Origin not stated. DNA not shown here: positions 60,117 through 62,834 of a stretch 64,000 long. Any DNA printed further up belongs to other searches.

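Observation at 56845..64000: Two divergently transcribed glycyl-radical enzyme/activase pairs next to a proline-racemase-family gene whose second catalytic Cys is Thr: a candidate anaerobic hydroxyproline locus.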

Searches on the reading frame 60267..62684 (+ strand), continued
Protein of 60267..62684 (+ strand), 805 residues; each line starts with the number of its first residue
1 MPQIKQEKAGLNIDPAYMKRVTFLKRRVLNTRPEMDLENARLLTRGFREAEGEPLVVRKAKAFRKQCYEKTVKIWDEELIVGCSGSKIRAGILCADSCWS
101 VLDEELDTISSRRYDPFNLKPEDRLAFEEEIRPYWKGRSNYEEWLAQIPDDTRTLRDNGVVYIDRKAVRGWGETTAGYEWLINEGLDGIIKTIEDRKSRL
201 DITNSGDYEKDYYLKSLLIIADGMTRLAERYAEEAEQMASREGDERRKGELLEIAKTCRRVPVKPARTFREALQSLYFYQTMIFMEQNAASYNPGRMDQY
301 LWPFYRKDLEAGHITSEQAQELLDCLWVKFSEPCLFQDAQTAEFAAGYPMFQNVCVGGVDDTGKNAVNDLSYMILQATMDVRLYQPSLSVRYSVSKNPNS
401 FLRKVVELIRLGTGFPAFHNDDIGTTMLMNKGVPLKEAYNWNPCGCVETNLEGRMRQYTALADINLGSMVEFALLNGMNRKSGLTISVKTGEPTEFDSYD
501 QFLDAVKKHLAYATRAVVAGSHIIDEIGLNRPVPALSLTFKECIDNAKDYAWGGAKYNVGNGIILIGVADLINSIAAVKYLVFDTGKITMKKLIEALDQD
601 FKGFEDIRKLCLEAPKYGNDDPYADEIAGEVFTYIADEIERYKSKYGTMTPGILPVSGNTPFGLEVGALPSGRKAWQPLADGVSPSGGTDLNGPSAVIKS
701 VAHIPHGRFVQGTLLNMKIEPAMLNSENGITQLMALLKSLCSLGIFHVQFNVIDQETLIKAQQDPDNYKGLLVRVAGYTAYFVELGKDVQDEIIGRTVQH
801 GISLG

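Call 33: find_related_loci(query=window:60267-62681:+, collection=genome_contigs, flank=10000)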
Query window:60267-62681:+ (805 aa) in genome_contigs; peptide patterns used: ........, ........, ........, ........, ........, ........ (x = any residue, [..] = any of these).
131 stretches matched a pattern; 107 encode a relative of the query (tblastn E <= 1e-3); the best 80 are kept; 80 distinct loci.
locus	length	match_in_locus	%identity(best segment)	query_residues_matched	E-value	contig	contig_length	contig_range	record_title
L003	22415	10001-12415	86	1-805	0e+0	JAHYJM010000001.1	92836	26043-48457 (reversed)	MAG: Bacillota bacterium isolate KA22 NODE_119_length_92836_cov_5.195688, whole genome shotgun sequence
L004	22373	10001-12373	80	15-805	0e+0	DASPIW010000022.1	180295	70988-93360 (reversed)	MAG TPA_asm: Symbiobacteriaceae bacterium isolate SMAG_U11993 k141_154799, whole genome shotgun sequence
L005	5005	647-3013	81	17-805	0e+0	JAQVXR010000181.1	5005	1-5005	MAG: Desulfitobacteriaceae bacterium isolate STF2_130 NODE_62480_length_5005_cov_5.481960_Sandtown_F2, whole genome shot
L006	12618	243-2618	80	14-805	0e+0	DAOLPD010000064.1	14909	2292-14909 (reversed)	MAG TPA_asm: Bacillota bacterium isolate AMR_MDS_4744 NODE_4841_length_14909_cov_6.010098, whole genome shotgun sequence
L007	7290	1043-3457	78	1-805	0e+0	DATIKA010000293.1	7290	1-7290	MAG TPA_asm: Candidatus Limnocylindrales bacterium isolate SMAG_U15705 k141_143803, whole genome shotgun sequence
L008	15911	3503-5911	78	1-805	0e+0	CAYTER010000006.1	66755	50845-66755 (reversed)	MAG TPA_asm: uncultured Syntrophomonadaceae bacterium isolate binchicken_co168_36 genome assembly, contig: NODE_627_leng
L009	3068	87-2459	80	15-805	0e+0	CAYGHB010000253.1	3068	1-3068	MAG TPA_asm: uncultured Syntrophomonadaceae bacterium isolate ERP113451_co2_179 genome assembly, contig: NODE_30731_leng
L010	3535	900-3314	78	1-805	0e+0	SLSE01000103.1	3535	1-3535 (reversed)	MAG: Syntrophomonadaceae bacterium isolate CSSed165cm_595 CSSed16-5cm-151842, whole genome shotgun sequence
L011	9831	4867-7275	78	3-805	0e+0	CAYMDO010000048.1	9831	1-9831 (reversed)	MAG TPA_asm: uncultured Syntrophomonadaceae bacterium isolate SRP257756_co1_217 genome assembly, contig: NODE_6301_lengt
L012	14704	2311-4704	79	1-805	0e+0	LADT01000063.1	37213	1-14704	MAG: Clostridiaceae bacterium BRH_c20a BRHa_1004061, whole genome shotgun sequence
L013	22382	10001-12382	79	12-805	0e+0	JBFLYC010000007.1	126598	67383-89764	MAG: Bacillota bacterium isolate MAG074 MAG074_7, whole genome shotgun sequence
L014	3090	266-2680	78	1-805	0e+0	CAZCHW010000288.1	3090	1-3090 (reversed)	MAG TPA_asm: uncultured Syntrophomonadaceae bacterium isolate SRP241326_co3_172 genome assembly, contig: NODE_32108_leng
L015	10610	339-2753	78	1-805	0e+0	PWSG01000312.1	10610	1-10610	MAG: Syntrophomonadaceae bacterium isolate CSSed11_134 CS-Sed11-C10221, whole genome shotgun sequence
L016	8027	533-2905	79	15-805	0e+0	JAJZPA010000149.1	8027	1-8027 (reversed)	MAG: Bacillota bacterium isolate SKS1.bin106 NODE_15840_length_8027_cov_2.226203, whole genome shotgun sequence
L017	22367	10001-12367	79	17-805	0e+0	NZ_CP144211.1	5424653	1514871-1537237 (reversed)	Desulfosporosinus paludis strain SB140 chromosome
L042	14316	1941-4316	75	14-805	0e+0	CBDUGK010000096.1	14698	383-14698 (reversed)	MAG TPA_asm: uncultured Desulfobulbaceae bacterium isolate SRR22808130_binner12_Refined_12 genome assembly, contig: ERZ2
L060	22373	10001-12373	69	14-804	0e+0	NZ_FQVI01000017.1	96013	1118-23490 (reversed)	Lactonifactor longoviformis DSM 17459, whole genome shotgun sequence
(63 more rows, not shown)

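Call 40: search_protein_families(library=ncbifam, proteins=[L003:14383-15648:-, L003:15649-16365:-, L003:16362-17141:-, L003:17154-18155:-, L003:18160-19089:-, L003:19144-20316:-, L003:20880-22415:-, L017:17925-18950:-, L017:16856-17872:-, L008:6889-7917:+], max_evalue=1e-8)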
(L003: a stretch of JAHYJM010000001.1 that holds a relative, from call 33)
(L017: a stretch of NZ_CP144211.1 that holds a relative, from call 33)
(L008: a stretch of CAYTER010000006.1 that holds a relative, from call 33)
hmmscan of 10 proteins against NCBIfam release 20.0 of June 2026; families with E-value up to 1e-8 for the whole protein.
L003:14383-15648:- (421 aa): 0 families

L003:15649-16365:- (238 aa): 178 families (the best 25 are shown)
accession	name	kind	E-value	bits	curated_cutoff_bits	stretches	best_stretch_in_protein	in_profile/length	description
NF008626.0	PRK11614.1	equivalog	1.3e-79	267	441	1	1-237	1-236/237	high-affinity branched-chain amino acid ABC transporter ATP-binding protein LivF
TIGR03410.1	urea_trans_UrtE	equivalog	8.6e-71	238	285.8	1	6-229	1-223/230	urea ABC transporter ATP-binding subunit UrtE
TIGR04406.1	LPS_export_lptB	equivalog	4.1e-51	173.6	240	1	6-238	2-235/239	LPS export ABC transporter ATP-binding protein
TIGR01188.1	drrA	subfamily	6.5e-44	150.4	312.45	1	14-225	2-211/302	daunorubicin resistance ABC transporter, ATP-binding protein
TIGR03411.1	urea_trans_UrtD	equivalog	3.6e-42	144.7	304.1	1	5-238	2-242/242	urea ABC transporter ATP-binding protein UrtD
NF008144.0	PRK10895.1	equivalog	6.6e-42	143.6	381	1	6-238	4-237/241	LPS export ABC transporter ATP-binding protein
NF008449.1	PRK11300.1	equivalog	1.1e-41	142.8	362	2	128-238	143-254/255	high-affinity branched-chain amino acid ABC transporter ATP-binding protein LivG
NF011967.0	PRK15439.1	equivalog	8.7e-37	126.7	586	1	3-231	9-233/510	autoinducer 2 ABC transporter ATP-binding protein LsrA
TIGR03522.1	GldA_ABC_ATP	equivalog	1.7e-36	126.2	402.6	1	7-230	4-224/301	gliding motility-associated ABC transporter ATP-binding subunit GldA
TIGR03265.1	PhnT2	equivalog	5.6e-36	124.5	457.7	1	4-220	3-217/353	putative 2-aminoethylphosphonate ABC transporter ATP-binding protein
TIGR02315.1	ABC_phnC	equivalog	1.7e-35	122.6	266.1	1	5-228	1-236/243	phosphonate ABC transporter ATP-binding protein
NF040840.2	tungstate_WtpC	equivalog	9.7e-35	120.4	440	1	8-229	4-223/347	tungstate ABC transporter ATP-binding protein WtpC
TIGR02673.1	FtsE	equivalog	6.1e-34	117.6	264.85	1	6-214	2-213/214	cell division ATP-binding protein FtsE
NF008338.0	PRK11124.1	equivalog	8.6e-33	113.8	369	1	7-229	4-232/242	arginine ABC transporter ATP-binding protein ArtP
TIGR00972.1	3a0107s01c2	equivalog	8.9e-33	113.7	343.2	1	6-225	2-230/248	phosphate ABC transporter ATP-binding protein PstB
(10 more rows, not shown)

L003:16362-17141:- (259 aa): 167 families (the best 25 are shown)
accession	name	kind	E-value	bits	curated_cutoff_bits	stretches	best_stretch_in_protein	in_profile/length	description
NF008449.1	PRK11300.1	equivalog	3.2e-91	305.1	362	1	2-252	4-254/255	high-affinity branched-chain amino acid ABC transporter ATP-binding protein LivG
TIGR03411.1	urea_trans_UrtD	equivalog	3.3e-61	207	304.1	1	3-252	2-242/242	urea ABC transporter ATP-binding protein UrtD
TIGR04406.1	LPS_export_lptB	equivalog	1.9e-40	138.7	240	1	4-253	2-236/239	LPS export ABC transporter ATP-binding protein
TIGR01188.1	drrA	subfamily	6.6e-40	137.3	312.45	1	12-241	2-213/302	daunorubicin resistance ABC transporter, ATP-binding protein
TIGR02315.1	ABC_phnC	equivalog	4.5e-39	134.3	266.1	1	4-242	2-236/243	phosphonate ABC transporter ATP-binding protein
TIGR00968.1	3a0106s01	subfamily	5.6e-39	134.1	342.75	1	6-252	3-233/237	sulfate ABC transporter ATP-binding protein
TIGR03410.1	urea_trans_UrtE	equivalog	8.8e-38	130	285.8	1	4-241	1-221/230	urea ABC transporter ATP-binding subunit UrtE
TIGR03265.1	PhnT2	equivalog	2.4e-37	129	457.7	1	3-244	4-227/353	putative 2-aminoethylphosphonate ABC transporter ATP-binding protein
TIGR03864.1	PQQ_ABC_ATP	hypoth_equivalog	6e-37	127.3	302.25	1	4-243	2-223/236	ABC transporter, ATP-binding subunit, PQQ-dependent alcohol dehydrogenase system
NF040905.2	GguA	equivalog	2.3e-35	122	810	1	3-253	1-241/500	multiple monosaccharide ABC transporter ATP-binding protein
NF010069.0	PRK13549.1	equivalog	2.8e-35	121.7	699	1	2-254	4-244/513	xylose ABC transporter ATP-binding protein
NF007027.0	PRK09493.1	equivalog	3.5e-35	121.5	379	1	4-243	2-227/240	glutamine ABC transporter ATP-binding protein GlnQ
NF043075.1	MMSYN1_0197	equivalog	9.4e-35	120.1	550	1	3-244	2-225/341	spermidine/putrescine ABC transporter ATP-binding protein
TIGR04521.1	ECF_ATPase_2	equivalog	2.2e-34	118.8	330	1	18-247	20-240/279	energy-coupling factor transporter ATPase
TIGR03258.1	PhnT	equivalog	6e-34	117.6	499.15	1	6-252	11-242/359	2-aminoethylphosphonate ABC transport system ATP-binding subunit PhnT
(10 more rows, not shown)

L003:17154-18155:- (333 aa): 6 families
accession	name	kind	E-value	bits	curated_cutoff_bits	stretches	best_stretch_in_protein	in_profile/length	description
NF008450.0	PRK11301.1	subfamily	8e-89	298.9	366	2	27-177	88-237/418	high-affinity branched-chain amino acid ABC transporter permease LivM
TIGR03408.1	urea_trans_UrtC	equivalog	3.1e-29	102.7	296.2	1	108-323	97-311/313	urea ABC transporter permease subunit UrtC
TIGR03727.1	urea_t_UrtC_arc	equivalog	6.6e-26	91.1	575.55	1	35-325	33-340/369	urea ABC transporter, permease protein UrtC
TIGR03409.1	urea_trans_UrtB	equivalog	2.8e-16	60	250.3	1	62-326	14-289/291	urea ABC transporter permease subunit UrtB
NF008011.0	PRK10740.1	equivalog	1.9e-13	50.7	379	1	182-323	160-300/308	high-affinity branched-chain amino acid ABC transporter permease LivH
TIGR03622.1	urea_t_UrtB_arc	equivalog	1.6e-11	44.1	374.25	1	56-315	8-272/284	urea ABC transporter, permease protein UrtB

L003:18160-19089:- (309 aa): 3 families
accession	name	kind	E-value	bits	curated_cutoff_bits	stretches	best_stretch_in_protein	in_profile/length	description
NF008011.0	PRK10740.1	equivalog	6e-67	226.4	379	1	11-308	7-307/308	high-affinity branched-chain amino acid ABC transporter permease LivH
TIGR03409.1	urea_trans_UrtB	equivalog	1.4e-36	126.7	250.3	1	14-301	2-286/291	urea ABC transporter permease subunit UrtB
TIGR03622.1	urea_t_UrtB_arc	equivalog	8.5e-20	71.2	374.25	1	24-306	12-282/284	urea ABC transporter, permease protein UrtB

L003:19144-20316:- (390 aa): 3 families
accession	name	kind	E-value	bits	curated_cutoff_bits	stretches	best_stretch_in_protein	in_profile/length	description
NF011933.0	PRK15404.1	subfamily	1.6e-47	162.4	477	1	47-378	26-357/370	high-affinity branched-chain amino acid ABC transporter substrate-binding protein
TIGR03407.1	urea_ABC_UrtA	exception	4.5e-18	65.3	492.75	1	50-384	3-343/361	urea ABC transporter substrate-binding protein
TIGR03669.1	urea_ABC_arch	equivalog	4.3e-14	52.3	494.8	0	51-241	4-192/375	urea ABC transporter substrate-binding protein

L003:20880-22415:- (511 aa): 0 families

L017:17925-18950:- (341 aa): 13 families
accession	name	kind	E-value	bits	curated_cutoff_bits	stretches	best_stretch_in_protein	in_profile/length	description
NF006379.0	PRK08618.1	equivalog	7.4e-135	449.4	417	1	13-340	1-325/326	ornithine cyclodeaminase family protein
TIGR02371.1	ala_DH_arch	equivalog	3.6e-77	259.7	409.15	1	13-339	2-322/325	alanine dehydrogenase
NF004793.0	PRK06141.1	equivalog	8.3e-71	238.5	322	1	13-330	1-311/314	bifunctional Delta(1)-pyrroline-2-carboxylate/Delta(1)-piperideine-2-carboxylate reductase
NF006141.0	PRK08291.1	equivalog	1.2e-54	185.5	408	1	12-339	3-328/330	cyclodeaminase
TIGR02992.1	ectoine_eutC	equivalog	1.3e-50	172.3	471.65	1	14-339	2-325/326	ectoine utilization protein EutC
NF005603.0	PRK07340.1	equivalog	6.1e-43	147.2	266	1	18-328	9-301/307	delta(1)-pyrroline-2-carboxylate reductase family protein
NF005296.0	PRK06823.1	equivalog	2.2e-41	141.8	438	1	13-329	1-312/315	ornithine cyclodeaminase family protein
NF005011.0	PRK06407.1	subfamily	1.5e-40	139.3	337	1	13-328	2-297/302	ornithine cyclodeaminase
NF045643.1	ImmsucRedBhcD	equivalog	1.6e-39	136.1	500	1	13-338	1-318/321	iminosuccinate reductase BhcD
NF005762.1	PRK07589.1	equivalog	3.9e-39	134.6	350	1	72-338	61-317/334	ornithine cyclodeaminase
TIGR03944.1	dehyd_SbnB_fam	equivalog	3.2e-38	131.6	326.9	1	13-337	1-322/327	2,3-diaminopropionate biosynthesis protein SbnB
NF045512.1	PyrPipCarbRedLhpI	equivalog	7.8e-34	117.2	400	1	19-326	6-292/298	bifunctional Delta(1)-pyrroline-2-carboxylate/Delta(1)-piperideine-2-carboxylate reductase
NF004848.0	PRK06199.1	subfamily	1.1e-31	110.3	362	1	62-339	77-370/379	tyramine oxidase subunit B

L017:16856-17872:- (338 aa): 6 families
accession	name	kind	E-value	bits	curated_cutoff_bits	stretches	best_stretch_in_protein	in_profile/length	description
NF045511.1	TransHydProDhtase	equivalog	6.2e-116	387.2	540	1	1-334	1-333/335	trans-3-hydroxy-L-proline dehydratase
NF010576.0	PRK13969.1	equivalog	1.1e-102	343.4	556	1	1-334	1-333/335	proline racemase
NF010578.0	PRK13971.1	equivalog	5.9e-88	295.2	376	1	4-335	3-332/333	4-hydroxyproline epimerase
NF047722.1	T3LHypDht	equivalog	4.6e-71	239.6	550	1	3-335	3-335/341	trans-3-hydroxy-L-proline dehydratase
NF052296.1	HdxProlEpimProt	equivalog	1.6e-49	169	450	1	8-333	2-308/309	4-hydroxyproline epimerase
NF010577.0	PRK13970.1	equivalog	5.9e-35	121.1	442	1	6-331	4-307/311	4-hydroxyproline epimerase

L008:6889-7917:+ (342 aa): 6 families
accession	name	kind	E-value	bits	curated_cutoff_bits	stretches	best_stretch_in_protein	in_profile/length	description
NF047722.1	T3LHypDht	equivalog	5.2e-187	620.9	550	1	1-341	1-341/341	trans-3-hydroxy-L-proline dehydratase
NF010576.0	PRK13969.1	equivalog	3.4e-73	246.5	556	1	1-333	1-332/335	proline racemase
NF010578.0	PRK13971.1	equivalog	6.4e-66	222.7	376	1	4-335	3-332/333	4-hydroxyproline epimerase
NF045511.1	TransHydProDhtase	equivalog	8.7e-62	209.1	540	1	1-334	1-333/335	trans-3-hydroxy-L-proline dehydratase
NF052296.1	HdxProlEpimProt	equivalog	4.4e-46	157.7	450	1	7-332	1-307/309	4-hydroxyproline epimerase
NF010577.0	PRK13970.1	equivalog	1.1e-23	84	442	1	6-330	4-306/311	4-hydroxyproline epimerase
